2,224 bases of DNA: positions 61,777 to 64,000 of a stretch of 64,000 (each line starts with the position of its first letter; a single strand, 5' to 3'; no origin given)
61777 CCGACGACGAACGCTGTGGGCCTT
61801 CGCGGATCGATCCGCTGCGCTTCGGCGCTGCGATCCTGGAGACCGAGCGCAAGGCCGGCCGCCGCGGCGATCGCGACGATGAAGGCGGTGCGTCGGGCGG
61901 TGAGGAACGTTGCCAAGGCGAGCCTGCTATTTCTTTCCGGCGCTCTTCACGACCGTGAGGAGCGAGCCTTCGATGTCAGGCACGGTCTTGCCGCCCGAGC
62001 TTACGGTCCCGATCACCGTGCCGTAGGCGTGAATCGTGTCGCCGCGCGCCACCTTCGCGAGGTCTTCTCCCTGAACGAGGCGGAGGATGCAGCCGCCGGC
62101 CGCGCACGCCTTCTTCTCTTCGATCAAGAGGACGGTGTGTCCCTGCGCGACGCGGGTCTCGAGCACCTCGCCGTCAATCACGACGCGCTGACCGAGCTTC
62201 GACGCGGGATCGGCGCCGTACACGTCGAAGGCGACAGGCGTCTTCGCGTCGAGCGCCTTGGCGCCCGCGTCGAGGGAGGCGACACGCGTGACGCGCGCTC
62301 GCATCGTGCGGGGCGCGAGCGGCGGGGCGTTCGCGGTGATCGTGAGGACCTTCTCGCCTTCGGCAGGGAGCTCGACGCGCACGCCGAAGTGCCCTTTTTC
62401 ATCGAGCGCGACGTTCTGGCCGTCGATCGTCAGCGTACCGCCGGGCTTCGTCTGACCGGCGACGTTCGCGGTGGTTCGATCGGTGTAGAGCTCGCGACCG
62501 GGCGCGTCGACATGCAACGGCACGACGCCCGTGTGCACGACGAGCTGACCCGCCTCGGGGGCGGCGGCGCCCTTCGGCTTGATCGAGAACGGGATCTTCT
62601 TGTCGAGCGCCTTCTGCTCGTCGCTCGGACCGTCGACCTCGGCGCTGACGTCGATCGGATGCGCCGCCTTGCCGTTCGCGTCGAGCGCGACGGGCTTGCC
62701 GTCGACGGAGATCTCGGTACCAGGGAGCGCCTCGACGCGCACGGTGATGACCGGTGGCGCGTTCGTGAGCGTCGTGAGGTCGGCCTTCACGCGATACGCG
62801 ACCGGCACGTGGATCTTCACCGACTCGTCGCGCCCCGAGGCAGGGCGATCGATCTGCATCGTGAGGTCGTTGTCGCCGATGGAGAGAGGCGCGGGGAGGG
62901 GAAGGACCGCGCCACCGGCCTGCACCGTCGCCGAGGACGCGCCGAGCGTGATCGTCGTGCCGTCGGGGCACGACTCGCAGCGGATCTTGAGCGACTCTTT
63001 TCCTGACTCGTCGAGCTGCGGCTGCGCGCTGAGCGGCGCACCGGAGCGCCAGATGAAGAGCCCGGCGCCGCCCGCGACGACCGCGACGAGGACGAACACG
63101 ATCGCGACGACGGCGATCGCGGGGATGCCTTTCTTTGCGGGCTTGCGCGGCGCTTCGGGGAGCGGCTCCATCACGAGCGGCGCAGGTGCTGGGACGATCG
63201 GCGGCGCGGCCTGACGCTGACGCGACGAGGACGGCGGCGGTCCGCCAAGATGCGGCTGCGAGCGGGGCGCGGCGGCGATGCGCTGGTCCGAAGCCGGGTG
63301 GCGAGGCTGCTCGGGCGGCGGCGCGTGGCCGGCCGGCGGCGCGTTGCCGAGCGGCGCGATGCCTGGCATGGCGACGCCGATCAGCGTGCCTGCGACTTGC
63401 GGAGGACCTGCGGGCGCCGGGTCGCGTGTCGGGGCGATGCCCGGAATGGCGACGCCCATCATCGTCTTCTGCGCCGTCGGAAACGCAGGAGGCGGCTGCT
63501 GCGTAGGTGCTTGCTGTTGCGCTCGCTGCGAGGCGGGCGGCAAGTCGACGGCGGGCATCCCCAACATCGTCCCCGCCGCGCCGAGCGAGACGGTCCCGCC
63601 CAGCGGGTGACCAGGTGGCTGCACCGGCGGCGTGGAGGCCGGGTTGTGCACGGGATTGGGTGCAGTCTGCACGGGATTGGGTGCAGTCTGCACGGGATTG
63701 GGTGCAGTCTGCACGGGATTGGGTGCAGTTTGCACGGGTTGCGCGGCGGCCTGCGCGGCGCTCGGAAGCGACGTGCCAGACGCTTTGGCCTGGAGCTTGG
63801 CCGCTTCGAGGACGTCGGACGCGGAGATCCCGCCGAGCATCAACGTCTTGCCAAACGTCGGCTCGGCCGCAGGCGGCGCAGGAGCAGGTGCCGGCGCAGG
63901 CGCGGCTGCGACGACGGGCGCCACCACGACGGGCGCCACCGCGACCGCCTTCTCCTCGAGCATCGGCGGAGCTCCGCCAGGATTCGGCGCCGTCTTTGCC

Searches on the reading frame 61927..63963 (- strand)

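Call 43: search_protein_families(library=pfam, proteins=[window:61927-63963:-])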
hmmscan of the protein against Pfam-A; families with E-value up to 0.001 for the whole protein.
window:61927-63963:- (678 aa): 1 family
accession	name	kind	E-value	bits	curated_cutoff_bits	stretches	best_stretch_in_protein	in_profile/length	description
PF09136.16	Glucodextran_B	-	0.00015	22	27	0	483-545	3-66/83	Glucodextranase, domain B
